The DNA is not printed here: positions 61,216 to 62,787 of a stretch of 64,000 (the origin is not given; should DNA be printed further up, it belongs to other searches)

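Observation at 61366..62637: Endonuclease Q-like deaminated-base endonuclease encoded next to recA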

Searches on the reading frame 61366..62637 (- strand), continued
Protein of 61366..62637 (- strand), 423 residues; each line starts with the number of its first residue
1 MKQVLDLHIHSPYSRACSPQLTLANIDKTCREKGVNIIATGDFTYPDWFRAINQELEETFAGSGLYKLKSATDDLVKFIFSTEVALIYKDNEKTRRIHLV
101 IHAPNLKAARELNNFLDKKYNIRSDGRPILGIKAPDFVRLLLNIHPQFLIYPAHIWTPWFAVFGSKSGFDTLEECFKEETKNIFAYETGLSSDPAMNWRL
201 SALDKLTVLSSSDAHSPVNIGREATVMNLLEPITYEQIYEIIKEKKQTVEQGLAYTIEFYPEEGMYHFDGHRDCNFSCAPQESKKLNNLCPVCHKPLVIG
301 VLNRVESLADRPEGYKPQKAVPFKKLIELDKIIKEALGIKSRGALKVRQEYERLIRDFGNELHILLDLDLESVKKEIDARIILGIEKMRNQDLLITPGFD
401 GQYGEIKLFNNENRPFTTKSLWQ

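Call 7: find_related_loci(query=window:61366-62637:-, collection=genome_contigs, flank=6000)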
Query window:61366-62637:- (423 aa) in genome_contigs; peptide patterns used: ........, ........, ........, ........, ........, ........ (x = any residue, [..] = any of these).
493 stretches matched a pattern; 134 encode a relative of the query (tblastn E <= 1e-3); the best 80 are kept; 80 distinct loci.
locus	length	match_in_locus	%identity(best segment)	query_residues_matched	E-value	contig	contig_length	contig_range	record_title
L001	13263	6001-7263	74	1-421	0e+0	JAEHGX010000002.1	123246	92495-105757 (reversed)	Candidatus Falkowbacteria bacterium S5_I03 S5_I03__2, whole genome shotgun sequence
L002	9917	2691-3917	73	1-409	0e+0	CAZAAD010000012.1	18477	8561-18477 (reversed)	MAG TPA_asm: uncultured Gammaproteobacteria bacterium isolate SRP263991_co1_89 genome assembly, contig: NODE_4370_length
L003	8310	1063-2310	71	1-421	0e+0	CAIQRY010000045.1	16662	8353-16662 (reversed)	uncultured bacterium isolate AM-lipid-02-D9_bin-0787 genome assembly, contig: bin-0787:45/68, whole genome shotgun seque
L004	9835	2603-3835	72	1-411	0e+0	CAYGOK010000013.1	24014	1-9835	MAG TPA_asm: uncultured Gammaproteobacteria bacterium isolate ERP113451_co4_182 genome assembly, contig: NODE_958_length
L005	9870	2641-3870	69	1-415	0e+0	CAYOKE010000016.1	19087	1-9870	MAG TPA_asm: uncultured Gammaproteobacteria bacterium isolate SRP263991_co1_502 genome assembly, contig: NODE_4142_lengt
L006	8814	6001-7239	72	1-413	0e+0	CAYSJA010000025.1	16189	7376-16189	MAG TPA_asm: uncultured Gammaproteobacteria bacterium isolate SRP067234_co1_274 genome assembly, contig: k99_922036, who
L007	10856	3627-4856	71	1-415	0e+0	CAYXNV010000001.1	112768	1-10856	MAG TPA_asm: uncultured Gammaproteobacteria bacterium isolate SRP167671_co1_111 genome assembly, contig: NODE_129_length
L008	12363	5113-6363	67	1-422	0e+0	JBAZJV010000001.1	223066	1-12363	MAG: Patescibacteria group bacterium isolate SO_2017_LW4_128 scaffold_165_c1_LW137-91_2017, whole genome shotgun sequenc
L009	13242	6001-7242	75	1-414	0e+0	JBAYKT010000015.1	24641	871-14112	MAG: Patescibacteria group bacterium isolate SO_2016_GW1_86 scaffold03544_OW334_2016, whole genome shotgun sequence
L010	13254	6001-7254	69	1-414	0e+0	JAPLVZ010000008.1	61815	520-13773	MAG: Candidatus Falkowbacteria bacterium isolate LacPavin_0419_WC90_MAG_43_11 LacPavin_0419_WC90_scaffold_260845, whole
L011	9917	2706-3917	71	1-409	0e+0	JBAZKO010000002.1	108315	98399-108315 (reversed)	MAG: Patescibacteria group bacterium isolate SO_2017_LW4_145 scaffold_583_c1_LW137-91_2017, whole genome shotgun sequenc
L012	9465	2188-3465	67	1-421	0e+0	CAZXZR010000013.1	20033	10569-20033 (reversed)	MAG TPA_asm: uncultured Gammaproteobacteria bacterium isolate SRP098346_co1_171 genome assembly, contig: NODE_2584_lengt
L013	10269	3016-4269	69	1-414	0e+0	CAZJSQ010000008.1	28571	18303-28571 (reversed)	MAG TPA_asm: uncultured Gammaproteobacteria bacterium isolate SRP178699_co1_232 genome assembly, contig: NODE_1790_lengt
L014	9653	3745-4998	65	1-423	0e+0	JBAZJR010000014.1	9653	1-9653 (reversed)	MAG: Patescibacteria group bacterium isolate SO_2017_LW4_124 scaffold_13578_c1_LW137-91_2017, whole genome shotgun seque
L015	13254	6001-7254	67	1-423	0e+0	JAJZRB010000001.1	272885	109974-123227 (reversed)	MAG: bacterium isolate SKS1.bin72 NODE_26_length_272885_cov_4.865577, whole genome shotgun sequence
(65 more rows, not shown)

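Call 23: search_protein_representatives(protein=window:61366-62637:-)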
Query: 423 residues. Proteins with E-value up to 0.001 (for the whole library): 3110; up to 1e-10: 1853; up to 1e-30: 893. The best 150 are listed.
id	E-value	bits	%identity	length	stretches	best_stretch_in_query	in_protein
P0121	1.1e-157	541.9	59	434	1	1-415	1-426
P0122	1.1e-122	426.6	50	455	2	1-244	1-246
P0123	3.0e-117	408.7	49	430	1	1-415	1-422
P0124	2.6e-116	405.7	46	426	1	3-420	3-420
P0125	1.3e-114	400.1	47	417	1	1-411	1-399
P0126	5.8e-114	397.9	46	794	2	191-413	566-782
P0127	1.2e-113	396.8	48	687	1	1-415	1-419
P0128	1.3e-113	396.7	46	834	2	153-410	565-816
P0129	1.5e-113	396.6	48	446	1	2-410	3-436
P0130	2.0e-113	396.1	47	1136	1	2-412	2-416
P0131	3.3e-113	395.4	48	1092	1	1-415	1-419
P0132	8.2e-113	394.1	46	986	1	1-415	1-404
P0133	5.8e-112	391.3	47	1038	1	1-422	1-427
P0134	6.1e-112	391.2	47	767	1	1-415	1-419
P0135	8.9e-111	387.4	47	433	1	1-412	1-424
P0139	7.1e-110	384.4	47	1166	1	2-414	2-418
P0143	1.3e-108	380.3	46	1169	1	1-411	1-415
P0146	8.0e-108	377.7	47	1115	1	1-411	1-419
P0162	3.0e-105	369.2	44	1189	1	1-415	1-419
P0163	3.9e-105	368.8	45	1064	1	4-414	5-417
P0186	2.4e-103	362.9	44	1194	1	2-415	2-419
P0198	2.0e-102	359.9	45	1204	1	1-412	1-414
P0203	4.0e-102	358.9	49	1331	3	215-412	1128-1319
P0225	1.4e-100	353.9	45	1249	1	4-416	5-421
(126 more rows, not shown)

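Call 24: search_protein_families(library=pfam, proteins=[P0130, P0143, P0162, P0198, P0126, P0128, P0203, P0127], max_evalue=0.001)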
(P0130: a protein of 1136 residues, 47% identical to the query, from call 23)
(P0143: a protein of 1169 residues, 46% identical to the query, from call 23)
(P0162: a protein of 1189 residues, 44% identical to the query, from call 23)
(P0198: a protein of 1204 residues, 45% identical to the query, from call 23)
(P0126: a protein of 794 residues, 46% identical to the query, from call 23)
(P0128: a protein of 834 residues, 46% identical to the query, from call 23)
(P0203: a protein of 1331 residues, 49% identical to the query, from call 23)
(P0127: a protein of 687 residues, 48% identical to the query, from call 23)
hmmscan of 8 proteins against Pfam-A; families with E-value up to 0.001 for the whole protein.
P0130 (1136 aa): 7 families
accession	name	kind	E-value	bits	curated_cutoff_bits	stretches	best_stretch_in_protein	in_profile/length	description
PF00580.27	UvrD-helicase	-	1.4e-70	238.5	23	1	489-748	1-271/271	UvrD/REP helicase N-terminal domain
PF13361.12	UvrD_C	-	7.9e-37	127.9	25.6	2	1016-1088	278-349/350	UvrD-like helicase C-terminal domain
PF13245.12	AAA_19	-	7.9e-24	84.8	25.1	1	493-733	1-134/134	AAA domain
PF13538.12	UvrD_C_2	-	7.7e-12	45.3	27.4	1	1026-1084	1-51/52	UvrD-like helicase C-terminal domain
PF13604.12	AAA_30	-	5.1e-05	23.5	27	0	489-554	2-67/191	AAA domain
PF01443.25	Viral_helicase1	-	0.00014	22.2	21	0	1026-1083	176-225/228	Viral superfamily 1 RNA helicase core domain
PF13263.12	PHP_C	-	0.00095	19.1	21.3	0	219-254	19-55/56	PHP-associated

P0143 (1169 aa): 6 families
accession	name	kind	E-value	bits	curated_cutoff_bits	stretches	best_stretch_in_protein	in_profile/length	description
PF00580.27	UvrD-helicase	-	1.1e-68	232.3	23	1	487-766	1-271/271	UvrD/REP helicase N-terminal domain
PF13361.12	UvrD_C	-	1.7e-43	149.9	25.6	2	1033-1122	261-349/350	UvrD-like helicase C-terminal domain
PF13245.12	AAA_19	-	2.5e-24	86.4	25.1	1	497-751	9-134/134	AAA domain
PF13538.12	UvrD_C_2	-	1.2e-10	41.6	27.4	1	1099-1118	32-51/52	UvrD-like helicase C-terminal domain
PF01443.25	Viral_helicase1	-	5.9e-07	30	21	0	699-750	49-101/228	Viral superfamily 1 RNA helicase core domain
PF13604.12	AAA_30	-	2.7e-05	24.4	27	0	486-551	1-66/191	AAA domain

P0162 (1189 aa): 7 families
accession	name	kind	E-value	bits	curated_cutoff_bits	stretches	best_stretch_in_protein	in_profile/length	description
PF00580.27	UvrD-helicase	-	4.1e-73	246.8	23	1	512-757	1-270/271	UvrD/REP helicase N-terminal domain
PF13361.12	UvrD_C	-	7.4e-57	193.8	25.6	1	763-1141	1-349/350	UvrD-like helicase C-terminal domain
PF13245.12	AAA_19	-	3.4e-25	89.2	25.1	2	524-625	11-105/134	AAA domain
PF13538.12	UvrD_C_2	-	1.5e-11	44.4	27.4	1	1079-1138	2-52/52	UvrD-like helicase C-terminal domain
PF13604.12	AAA_30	-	7.3e-07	29.5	27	1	512-635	2-109/191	AAA domain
PF01443.25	Viral_helicase1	-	3.4e-06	27.5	21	0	1065-1137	165-226/228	Viral superfamily 1 RNA helicase core domain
PF13086.12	AAA_11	-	0.00037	20.8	27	1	527-587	19-83/257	AAA domain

P0198 (1204 aa): 8 families
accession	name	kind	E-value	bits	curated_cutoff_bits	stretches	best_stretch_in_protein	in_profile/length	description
PF00580.27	UvrD-helicase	-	1.6e-67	228.5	23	1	531-782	2-271/271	UvrD/REP helicase N-terminal domain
PF13361.12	UvrD_C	-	3.2e-44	152.2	25.6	1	787-1150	1-349/350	UvrD-like helicase C-terminal domain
PF13245.12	AAA_19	-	2e-25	90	25.1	1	534-767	2-134/134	AAA domain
PF13538.12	UvrD_C_2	-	1.9e-11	44.1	27.4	2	1123-1147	27-52/52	UvrD-like helicase C-terminal domain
PF13604.12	AAA_30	-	1.1e-06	28.9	27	1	534-627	6-97/191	AAA domain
PF01443.25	Viral_helicase1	-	2.2e-05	24.8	21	0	1087-1147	179-227/228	Viral superfamily 1 RNA helicase core domain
PF13086.12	AAA_11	-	0.00028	21.2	27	1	542-617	16-93/257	AAA domain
PF13087.12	AAA_12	-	0.00066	19.7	27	0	1078-1149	138-193/195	AAA domain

P0126 (794 aa): 2 families
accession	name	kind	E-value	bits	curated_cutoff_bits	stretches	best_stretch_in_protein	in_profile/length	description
PF14528.11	LAGLIDADG_3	-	1.3e-12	48.3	22.5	1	438-493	5-64/82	LAGLIDADG-like domain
PF14890.11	Intein_splicing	-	0.00049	20.4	35.8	0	226-560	21-151/155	Intein splicing domain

P0128 (834 aa): 3 families
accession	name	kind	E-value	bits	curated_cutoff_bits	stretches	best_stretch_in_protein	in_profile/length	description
PF14890.11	Intein_splicing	-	3.9e-11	43.4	35.8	1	251-566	67-155/155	Intein splicing domain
PF14528.11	LAGLIDADG_3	-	1.6e-08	35.1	22.5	1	328-398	6-79/82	LAGLIDADG-like domain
PF13403.11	Hint_2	-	7e-05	23.7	28.4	1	152-197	2-47/147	Hint domain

P0203 (1331 aa): 3 families
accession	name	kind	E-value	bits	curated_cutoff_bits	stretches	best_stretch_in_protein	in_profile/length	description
PF14890.11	Intein_splicing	-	7.7e-37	126.9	35.8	2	638-1128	22-155/155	Intein splicing domain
PF14528.11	LAGLIDADG_3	-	6.4e-30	103.7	22.5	2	915-992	2-82/82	LAGLIDADG-like domain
PF13560.12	HTH_31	-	2.2e-05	25.1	27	1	740-794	5-59/64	Helix-turn-helix domain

P0127 (687 aa): 4 families
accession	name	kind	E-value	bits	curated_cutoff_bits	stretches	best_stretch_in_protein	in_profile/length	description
PF00580.27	UvrD-helicase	-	6.5e-52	177.3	23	1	480-687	1-219/271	UvrD/REP helicase N-terminal domain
PF13245.12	AAA_19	-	3e-14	53.8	25.1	1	484-576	1-72/134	AAA domain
PF13086.12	AAA_11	-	0.00016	22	27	1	480-546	2-74/257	AAA domain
PF13604.12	AAA_30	-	0.00019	21.7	27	1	480-554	2-75/191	AAA domain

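Call 31: list_cluster_members(proteins=[P0130, P0131, P0133, P0139, P0143, P0146, P0163, P0186, P0198, P0225])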
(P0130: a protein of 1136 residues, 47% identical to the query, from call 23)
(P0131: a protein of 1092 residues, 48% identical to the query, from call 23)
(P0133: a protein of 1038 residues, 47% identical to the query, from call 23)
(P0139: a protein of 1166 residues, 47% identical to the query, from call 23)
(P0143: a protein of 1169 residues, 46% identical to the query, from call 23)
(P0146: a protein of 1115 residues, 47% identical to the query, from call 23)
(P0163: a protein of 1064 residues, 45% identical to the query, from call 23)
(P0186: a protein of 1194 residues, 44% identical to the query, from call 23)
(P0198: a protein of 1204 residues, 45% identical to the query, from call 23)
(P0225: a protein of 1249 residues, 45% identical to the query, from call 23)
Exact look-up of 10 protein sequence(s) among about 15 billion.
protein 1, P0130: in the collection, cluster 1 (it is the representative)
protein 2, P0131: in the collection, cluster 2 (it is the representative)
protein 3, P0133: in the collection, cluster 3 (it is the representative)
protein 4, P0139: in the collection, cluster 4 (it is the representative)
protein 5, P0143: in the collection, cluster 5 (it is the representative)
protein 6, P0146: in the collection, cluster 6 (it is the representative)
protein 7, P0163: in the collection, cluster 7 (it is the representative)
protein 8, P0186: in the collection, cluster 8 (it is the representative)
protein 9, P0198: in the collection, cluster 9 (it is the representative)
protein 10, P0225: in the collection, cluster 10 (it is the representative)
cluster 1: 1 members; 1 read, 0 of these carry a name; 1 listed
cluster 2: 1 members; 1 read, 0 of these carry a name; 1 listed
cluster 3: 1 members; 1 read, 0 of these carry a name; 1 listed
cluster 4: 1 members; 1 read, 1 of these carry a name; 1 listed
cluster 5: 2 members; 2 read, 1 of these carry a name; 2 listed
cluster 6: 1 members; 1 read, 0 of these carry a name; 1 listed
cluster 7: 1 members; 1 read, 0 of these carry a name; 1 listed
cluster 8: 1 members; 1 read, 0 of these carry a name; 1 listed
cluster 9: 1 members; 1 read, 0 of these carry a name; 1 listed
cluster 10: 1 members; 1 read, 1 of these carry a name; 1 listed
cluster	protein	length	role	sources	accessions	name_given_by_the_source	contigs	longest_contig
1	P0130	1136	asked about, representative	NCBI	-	-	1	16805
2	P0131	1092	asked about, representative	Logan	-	-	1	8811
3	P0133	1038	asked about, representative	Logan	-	-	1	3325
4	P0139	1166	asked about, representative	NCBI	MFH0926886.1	MAG: UvrD-helicase domain-containing protein [bacterium]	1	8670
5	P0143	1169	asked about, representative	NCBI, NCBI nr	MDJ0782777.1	MAG: UvrD-helicase domain-containing protein [Desulfosarcinaceae bacterium] | UvrD-helicase domain-containing protein [Desulfosarcinaceae bacterium]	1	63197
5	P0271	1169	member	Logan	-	-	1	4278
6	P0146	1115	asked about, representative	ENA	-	-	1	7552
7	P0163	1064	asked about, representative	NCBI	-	-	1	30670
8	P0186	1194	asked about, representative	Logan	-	-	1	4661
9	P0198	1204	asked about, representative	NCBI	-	-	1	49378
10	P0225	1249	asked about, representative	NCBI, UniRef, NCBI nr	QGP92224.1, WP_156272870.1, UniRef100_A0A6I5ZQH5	ATP-dependent DNA helicase Rep [Neomoorella glycerini] | DNA 3'-5' helicase n=1 Tax=Neomoorella glycerini TaxID=55779 RepID=A0A6I5ZQH5_9FIRM | UvrD-helicase domain-containing protein [Moorella glycerini]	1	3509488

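Call 36: search_protein_families(library=padloc, proteins=[window:61366-62637:-], max_evalue=0.01)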
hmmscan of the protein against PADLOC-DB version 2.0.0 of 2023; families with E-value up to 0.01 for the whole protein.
window:61366-62637:- (423 aa): 0 families

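Call 39: predict_structure(alignment_id=A1)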
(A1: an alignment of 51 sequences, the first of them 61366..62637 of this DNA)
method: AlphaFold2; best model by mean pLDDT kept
length: 423 residues; sequences in the alignment: 51
mean_pLDDT: 87.9   pTM: 0.89
mean pLDDT of the five models: 87.9, 87.5, 85.2, 84.6, 84.5
residues with pLDDT >= 90: 270; 70-90: 103; 50-70: 37; < 50: 13
segments of 3 or more residues with pLDDT < 50: 158-160, 417-423
pLDDT, mean of each block of 10 residues (from residue 1): 95 89 98 98 93 98 98 97 91 88 98 91 74 96 98 67 61 90 86 71 89 92 95 98 95 92 66 88 89 89 70 84 91 94 95 98 98 96 96 84 82 53 38
secondary structure, 60 per line:
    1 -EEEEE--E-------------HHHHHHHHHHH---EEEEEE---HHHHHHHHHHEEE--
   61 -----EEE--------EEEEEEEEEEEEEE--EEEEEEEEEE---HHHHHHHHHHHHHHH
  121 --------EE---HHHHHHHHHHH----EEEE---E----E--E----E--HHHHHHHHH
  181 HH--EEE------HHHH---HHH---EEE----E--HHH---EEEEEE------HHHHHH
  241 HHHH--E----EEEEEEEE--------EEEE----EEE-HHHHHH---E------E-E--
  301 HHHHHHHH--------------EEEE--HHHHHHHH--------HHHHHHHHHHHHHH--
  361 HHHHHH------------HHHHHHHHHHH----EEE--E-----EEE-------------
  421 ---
elements in order: E2-6 H23-33 E37-42 H46-55 E56-58 E66-68 E77-90 E93-102 H106-120 H134-144 E149-152 H172-182 E185-187 H194-197 E207-209 E223-228 H235-244 E252-259 E268-271 E276-278 H280-285 H301-308 E323-326 H329-336 H345-358 H361-366 H379-389 E394-396 E405-407

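Call 42: fold_search(model_id=the predicted structure, library=pdb)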
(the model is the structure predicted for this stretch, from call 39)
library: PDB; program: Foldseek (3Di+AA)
matches with E <= 10: 148; with E <= 0.001: 11
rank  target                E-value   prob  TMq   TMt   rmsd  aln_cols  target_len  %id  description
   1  5zb8_A                3.3e-34  1.00  0.81  0.85   3.1       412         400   30  Crystal structure of the novel lesion-specific endonuclease PfuEndoQ from Pyrococcus furiosus (released 2018-04-04)
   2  5zb8_B                8.6e-34  1.00  0.82  0.87   2.9       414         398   31  Crystal structure of the novel lesion-specific endonuclease PfuEndoQ from Pyrococcus furiosus (released 2018-04-04)
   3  5zb8_C                1.0e-33  1.00  0.81  0.86   3.1       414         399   30  Crystal structure of the novel lesion-specific endonuclease PfuEndoQ from Pyrococcus furiosus (released 2018-04-04)
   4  7k30_A                2.5e-30  1.00  0.78  0.83   4.0       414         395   30  Crystal structure of Endonuclease Q complex with 27-mer duplex substrate with dU at the active site (released 2021-03-17)
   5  7rty_A                1.1e-05  1.00  0.37  0.59   4.9       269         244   12  Crystal Structure of PsfC from Pseudomonas syringae PB-5123 (released 2021-09-15)
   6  2anu_C                1.1e-04  1.00  0.31  0.55   9.5       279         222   15  Crystal structure of Predicted metal-dependent phosphoesterase (PHP family) (tm0559) from THERMOTOGA MARITIMA at 2.40  (released 2005-10-18)
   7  3o0f                  1.6e-04  1.00  0.33  0.46   9.1       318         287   13  Crystal structure of a putative metal-dependent phosphoesterase (BAD_1165) from bifidobacterium adolescentis atcc 15703  (released 2010-08-25)
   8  4gx9_B                1.7e-04  1.00  0.31  0.40  17.1       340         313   14  Crystal structure of a DNA polymerase III alpha-epsilon chimera (released 2013-04-03)
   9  2anu_A                2.1e-04  1.00  0.34  0.60   5.8       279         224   13  Crystal structure of Predicted metal-dependent phosphoesterase (PHP family) (tm0559) from THERMOTOGA MARITIMA at 2.40  (released 2005-10-18)
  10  4gx9_C                2.2e-04  1.00  0.31  0.39   5.5       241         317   16  Crystal structure of a DNA polymerase III alpha-epsilon chimera (released 2013-04-03)
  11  3e0f                  2.7e-04  1.00  0.34  0.47   9.1       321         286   12  Crystal structure of a putative metal-dependent phosphoesterase (bad_1165) from bifidobacterium adolescentis atcc 15703  (released 2008-09-02)
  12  2yb1                  2.0e-03  0.99  0.30  0.42   9.3       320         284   15  Structure of an amidohydrolase from Chromobacterium violaceum (EFI target EFI-500202) with bound Mn, AMP and phosphate. (released 2011-03-16)
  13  9etk                  3.3e-03  0.99  0.30  0.43   9.1       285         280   14  Crystal structure of Vibrio cholerae RNase AM (released 2024-09-11)
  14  4iqj_C                3.5e-03  0.82  0.28  0.12  26.8       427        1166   14  Structure of PolIIIalpha-Tauc-DNA complex suggests an atomic model of the replisome (released 2013-03-13)
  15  4iqj_A                6.5e-03  0.82  0.30  0.12  26.7       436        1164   14  Structure of PolIIIalpha-Tauc-DNA complex suggests an atomic model of the replisome (released 2013-03-13)
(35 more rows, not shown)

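Call 50: search_protein_families(library=ncbifam, proteins=[P0225, P0121], max_evalue=0.00001)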
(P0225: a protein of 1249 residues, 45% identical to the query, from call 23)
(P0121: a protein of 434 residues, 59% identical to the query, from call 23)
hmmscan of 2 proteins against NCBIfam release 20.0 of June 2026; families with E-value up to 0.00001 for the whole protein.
P0225 (1249 aa): 17 families
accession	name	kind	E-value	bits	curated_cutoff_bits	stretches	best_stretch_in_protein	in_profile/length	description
TIGR01073.1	pcrA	equivalog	3.9e-117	392.5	911.2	2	523-828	2-299/725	DNA helicase PcrA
NF008743.0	PRK11773.1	equivalog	3e-108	363.1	965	2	523-832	7-307/720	DNA helicase II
TIGR01074.1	rep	equivalog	1.1e-103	347.8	951.45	2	526-827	2-295/668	DNA helicase Rep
TIGR01075.1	uvrD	equivalog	1.2e-103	347.8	1144.45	2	523-833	2-303/715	DNA helicase II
NF008172.0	PRK10919.1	equivalog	1.4e-74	251.6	1168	2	526-826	3-295/673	DNA helicase Rep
TIGR00375.1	TIGR00375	hypoth_equivalog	7.5e-51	173.6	326.6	1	103-411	75-374/374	TIGR00375 family protein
TIGR00609.1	recB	equivalog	5.6e-45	153.9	696.05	1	703-1199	340-815/1175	exodeoxyribonuclease V subunit beta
TIGR02785.1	addA_Gpos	equivalog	5.9e-43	146.9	707.65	3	921-1200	573-882/1234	helicase-exonuclease AddAB subunit AddA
NF008276.0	PRK11054.1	equivalog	2.1e-40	138.9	543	3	525-617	196-284/684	DNA helicase IV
TIGR02784.1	addA_alphas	equivalog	4e-33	114.9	860.75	2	694-1198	349-871/1138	double-strand break repair helicase AddA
NF010485.0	PRK13909.1-2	equivalog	1.4e-28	99.6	650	2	733-817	326-419/909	RecB-like helicase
NF010487.0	PRK13909.1-4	equivalog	9.8e-27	93.6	759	2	734-821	323-419/924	RecB-like helicase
NF008128.0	PRK10876.1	equivalog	9.2e-23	79.9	1697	1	689-1188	332-809/1181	exodeoxyribonuclease V subunit beta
NF010486.0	PRK13909.1-3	equivalog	2e-12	46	1109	1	737-812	329-413/921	RecB-like helicase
NF010484.0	PRK13909.1-1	equivalog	8.3e-11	40.4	1074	0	706-828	313-441/945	RecB-like helicase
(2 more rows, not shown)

P0121 (434 aa): 1 family
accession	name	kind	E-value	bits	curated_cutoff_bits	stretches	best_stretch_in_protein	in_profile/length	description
TIGR00375.1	TIGR00375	hypoth_equivalog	1e-53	183.1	326.6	1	5-417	2-374/374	TIGR00375 family protein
